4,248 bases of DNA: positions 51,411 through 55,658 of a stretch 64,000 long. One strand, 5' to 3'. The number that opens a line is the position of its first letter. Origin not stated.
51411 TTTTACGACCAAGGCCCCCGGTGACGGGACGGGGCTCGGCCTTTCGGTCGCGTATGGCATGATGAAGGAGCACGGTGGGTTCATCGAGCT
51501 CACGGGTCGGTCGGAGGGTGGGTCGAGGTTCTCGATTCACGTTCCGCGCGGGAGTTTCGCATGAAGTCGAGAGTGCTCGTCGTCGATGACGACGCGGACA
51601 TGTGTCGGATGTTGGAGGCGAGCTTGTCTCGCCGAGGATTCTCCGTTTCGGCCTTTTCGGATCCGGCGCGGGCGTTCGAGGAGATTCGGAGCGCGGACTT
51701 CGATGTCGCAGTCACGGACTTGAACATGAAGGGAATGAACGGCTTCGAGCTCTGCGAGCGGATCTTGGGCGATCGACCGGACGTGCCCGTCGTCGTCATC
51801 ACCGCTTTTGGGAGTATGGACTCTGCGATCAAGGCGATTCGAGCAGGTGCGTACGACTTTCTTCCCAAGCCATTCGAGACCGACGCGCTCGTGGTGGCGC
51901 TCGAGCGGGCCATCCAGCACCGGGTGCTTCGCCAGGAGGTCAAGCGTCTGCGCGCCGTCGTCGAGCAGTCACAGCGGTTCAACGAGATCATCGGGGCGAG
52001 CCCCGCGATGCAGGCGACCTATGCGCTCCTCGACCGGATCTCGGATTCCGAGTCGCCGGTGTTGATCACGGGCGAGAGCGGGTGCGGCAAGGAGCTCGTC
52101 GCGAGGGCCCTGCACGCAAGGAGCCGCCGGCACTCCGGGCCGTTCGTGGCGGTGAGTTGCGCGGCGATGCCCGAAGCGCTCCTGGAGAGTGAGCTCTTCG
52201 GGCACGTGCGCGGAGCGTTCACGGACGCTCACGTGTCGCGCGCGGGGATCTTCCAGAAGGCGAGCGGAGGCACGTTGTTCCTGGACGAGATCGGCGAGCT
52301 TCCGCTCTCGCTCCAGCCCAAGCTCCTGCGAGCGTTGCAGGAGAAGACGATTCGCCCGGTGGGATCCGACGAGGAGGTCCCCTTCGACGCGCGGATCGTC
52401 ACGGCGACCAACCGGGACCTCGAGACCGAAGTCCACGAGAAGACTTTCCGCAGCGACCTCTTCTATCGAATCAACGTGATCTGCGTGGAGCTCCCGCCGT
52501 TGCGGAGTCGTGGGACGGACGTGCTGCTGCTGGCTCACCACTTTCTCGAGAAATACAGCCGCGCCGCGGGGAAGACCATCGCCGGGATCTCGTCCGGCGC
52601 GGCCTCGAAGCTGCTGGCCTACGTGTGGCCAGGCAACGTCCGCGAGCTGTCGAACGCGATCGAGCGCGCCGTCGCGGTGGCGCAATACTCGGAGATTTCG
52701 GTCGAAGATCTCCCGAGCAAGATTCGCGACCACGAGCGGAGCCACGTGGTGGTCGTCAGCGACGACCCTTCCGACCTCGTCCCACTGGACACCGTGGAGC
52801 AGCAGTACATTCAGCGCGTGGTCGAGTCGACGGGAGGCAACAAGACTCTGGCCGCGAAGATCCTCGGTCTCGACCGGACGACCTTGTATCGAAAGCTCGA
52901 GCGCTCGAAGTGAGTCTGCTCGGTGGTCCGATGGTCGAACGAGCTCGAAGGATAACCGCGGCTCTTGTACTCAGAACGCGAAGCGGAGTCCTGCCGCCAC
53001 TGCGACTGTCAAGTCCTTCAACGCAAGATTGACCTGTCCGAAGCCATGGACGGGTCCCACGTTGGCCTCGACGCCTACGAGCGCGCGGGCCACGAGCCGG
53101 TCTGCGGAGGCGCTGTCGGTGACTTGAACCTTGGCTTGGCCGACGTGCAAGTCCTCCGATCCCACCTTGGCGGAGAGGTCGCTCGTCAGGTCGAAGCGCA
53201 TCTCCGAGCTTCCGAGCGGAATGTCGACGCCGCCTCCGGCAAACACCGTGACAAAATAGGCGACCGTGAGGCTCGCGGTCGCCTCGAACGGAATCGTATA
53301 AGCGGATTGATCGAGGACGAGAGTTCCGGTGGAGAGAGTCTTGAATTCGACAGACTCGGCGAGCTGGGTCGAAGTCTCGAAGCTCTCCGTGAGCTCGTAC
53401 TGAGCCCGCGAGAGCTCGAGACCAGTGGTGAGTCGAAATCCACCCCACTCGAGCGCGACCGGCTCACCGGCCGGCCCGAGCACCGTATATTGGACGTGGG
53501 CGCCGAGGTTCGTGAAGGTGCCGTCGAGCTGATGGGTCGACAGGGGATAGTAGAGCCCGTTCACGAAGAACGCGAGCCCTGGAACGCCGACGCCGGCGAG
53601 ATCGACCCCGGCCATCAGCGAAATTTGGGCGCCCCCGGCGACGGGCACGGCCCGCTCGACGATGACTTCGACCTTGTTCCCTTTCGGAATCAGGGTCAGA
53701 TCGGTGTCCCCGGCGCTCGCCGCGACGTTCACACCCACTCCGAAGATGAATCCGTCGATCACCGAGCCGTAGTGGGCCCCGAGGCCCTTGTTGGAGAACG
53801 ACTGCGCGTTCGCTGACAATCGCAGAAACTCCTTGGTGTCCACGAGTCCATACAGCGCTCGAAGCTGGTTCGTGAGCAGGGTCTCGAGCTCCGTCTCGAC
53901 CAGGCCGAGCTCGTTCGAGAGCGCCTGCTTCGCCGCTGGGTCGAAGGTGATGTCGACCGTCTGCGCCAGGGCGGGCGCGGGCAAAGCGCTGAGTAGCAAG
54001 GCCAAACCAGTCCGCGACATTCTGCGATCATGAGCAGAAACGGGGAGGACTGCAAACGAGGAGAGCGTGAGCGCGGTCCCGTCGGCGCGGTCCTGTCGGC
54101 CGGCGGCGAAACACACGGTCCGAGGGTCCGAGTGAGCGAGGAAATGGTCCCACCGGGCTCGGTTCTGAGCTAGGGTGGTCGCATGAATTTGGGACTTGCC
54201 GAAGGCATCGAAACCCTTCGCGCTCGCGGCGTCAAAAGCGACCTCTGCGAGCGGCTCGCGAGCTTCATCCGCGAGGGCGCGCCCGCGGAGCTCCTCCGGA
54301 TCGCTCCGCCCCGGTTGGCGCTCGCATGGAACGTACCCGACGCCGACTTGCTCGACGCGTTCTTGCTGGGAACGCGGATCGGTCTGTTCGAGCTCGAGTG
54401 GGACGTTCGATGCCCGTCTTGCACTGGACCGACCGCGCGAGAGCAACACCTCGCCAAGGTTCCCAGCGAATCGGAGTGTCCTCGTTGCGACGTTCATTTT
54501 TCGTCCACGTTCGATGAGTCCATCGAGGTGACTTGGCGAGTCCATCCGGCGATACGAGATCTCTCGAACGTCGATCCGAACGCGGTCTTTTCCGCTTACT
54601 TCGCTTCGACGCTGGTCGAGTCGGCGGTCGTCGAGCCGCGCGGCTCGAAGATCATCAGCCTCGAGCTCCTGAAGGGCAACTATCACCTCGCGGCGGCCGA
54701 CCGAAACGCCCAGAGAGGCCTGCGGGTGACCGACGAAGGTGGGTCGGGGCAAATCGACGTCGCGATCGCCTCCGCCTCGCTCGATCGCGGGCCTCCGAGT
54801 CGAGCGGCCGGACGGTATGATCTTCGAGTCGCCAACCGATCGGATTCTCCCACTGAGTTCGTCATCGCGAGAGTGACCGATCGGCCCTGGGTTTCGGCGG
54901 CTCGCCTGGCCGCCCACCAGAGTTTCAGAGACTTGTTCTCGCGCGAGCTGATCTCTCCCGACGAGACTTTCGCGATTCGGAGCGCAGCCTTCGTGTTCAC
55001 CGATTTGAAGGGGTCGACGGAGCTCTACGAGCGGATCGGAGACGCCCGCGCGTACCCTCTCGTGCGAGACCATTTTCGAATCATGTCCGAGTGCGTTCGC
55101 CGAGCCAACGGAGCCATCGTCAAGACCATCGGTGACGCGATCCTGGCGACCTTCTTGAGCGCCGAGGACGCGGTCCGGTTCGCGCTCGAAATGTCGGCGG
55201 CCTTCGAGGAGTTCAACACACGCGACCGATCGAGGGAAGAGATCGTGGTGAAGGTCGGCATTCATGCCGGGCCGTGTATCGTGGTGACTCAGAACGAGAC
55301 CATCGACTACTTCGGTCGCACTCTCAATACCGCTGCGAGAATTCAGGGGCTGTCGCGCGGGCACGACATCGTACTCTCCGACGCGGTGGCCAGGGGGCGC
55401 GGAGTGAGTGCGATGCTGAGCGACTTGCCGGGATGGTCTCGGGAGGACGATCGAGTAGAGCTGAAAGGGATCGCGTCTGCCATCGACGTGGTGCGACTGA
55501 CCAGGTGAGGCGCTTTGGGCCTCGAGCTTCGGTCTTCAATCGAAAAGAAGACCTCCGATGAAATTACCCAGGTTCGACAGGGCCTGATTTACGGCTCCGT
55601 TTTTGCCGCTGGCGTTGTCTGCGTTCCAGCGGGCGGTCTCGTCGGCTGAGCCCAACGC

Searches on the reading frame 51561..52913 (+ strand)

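Call 28: search_protein_families(library=pfam, proteins=[window:51561-52913:+], max_evalue=0.0001)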
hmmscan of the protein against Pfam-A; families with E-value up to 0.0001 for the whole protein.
window:51561-52913:+ (450 aa): 7 families
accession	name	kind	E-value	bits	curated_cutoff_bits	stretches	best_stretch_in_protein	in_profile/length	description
PF00158.32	Sigma54_activat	-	3.8e-68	228.8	20.2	1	143-309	1-167/168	Sigma-54 interaction domain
PF00072.30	Response_reg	-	2e-29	102.4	30.2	1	5-114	1-110/111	Response regulator receiver domain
PF14532.12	Sigma54_activ_2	-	2.1e-25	90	25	1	144-314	1-138/138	Sigma-54 interaction domain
PF25601.1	AAA_lid_14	-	6.8e-25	87.2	27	1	315-395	1-81/87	AAA+ ATPase lid domain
PF02954.25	HTH_8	-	6e-14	51.9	22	1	409-448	2-41/42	Bacterial regulatory protein, Fis family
PF07728.20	AAA_5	-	1.5e-10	41.7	22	1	166-285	1-123/139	AAA domain (dynein-related subfamily)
PF13191.12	AAA_16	-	5.1e-05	24.3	32.6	0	153-224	12-90/167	AAA ATPase domain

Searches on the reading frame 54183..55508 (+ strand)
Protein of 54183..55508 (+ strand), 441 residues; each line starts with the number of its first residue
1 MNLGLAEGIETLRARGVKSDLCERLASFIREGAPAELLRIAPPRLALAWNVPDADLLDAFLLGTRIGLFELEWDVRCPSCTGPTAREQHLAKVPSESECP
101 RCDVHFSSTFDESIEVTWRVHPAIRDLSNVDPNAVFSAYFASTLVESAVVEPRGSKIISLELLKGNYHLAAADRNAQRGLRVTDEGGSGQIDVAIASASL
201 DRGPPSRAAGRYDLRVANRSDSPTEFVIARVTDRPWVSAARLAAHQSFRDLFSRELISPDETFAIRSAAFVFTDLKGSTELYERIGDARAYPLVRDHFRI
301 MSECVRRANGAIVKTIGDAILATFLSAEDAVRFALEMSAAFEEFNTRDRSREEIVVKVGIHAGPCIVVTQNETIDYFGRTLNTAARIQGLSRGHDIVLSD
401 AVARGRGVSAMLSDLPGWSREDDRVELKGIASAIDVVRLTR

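Call 28: search_protein_families(library=pfam, proteins=[window:54183-55508:+], max_evalue=0.0001)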
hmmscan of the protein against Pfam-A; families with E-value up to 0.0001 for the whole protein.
window:54183-55508:+ (441 aa): 2 families
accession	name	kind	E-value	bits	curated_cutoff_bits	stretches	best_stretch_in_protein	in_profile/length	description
PF19363.4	DUF5939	-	4.6e-21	75.6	22.5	1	16-143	14-143/281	Family of unknown function (DUF5939)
PF00211.25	Guanylate_cyc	-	1.2e-18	67.8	21.9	1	268-404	9-153/183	Adenylate and Guanylate cyclase catalytic domain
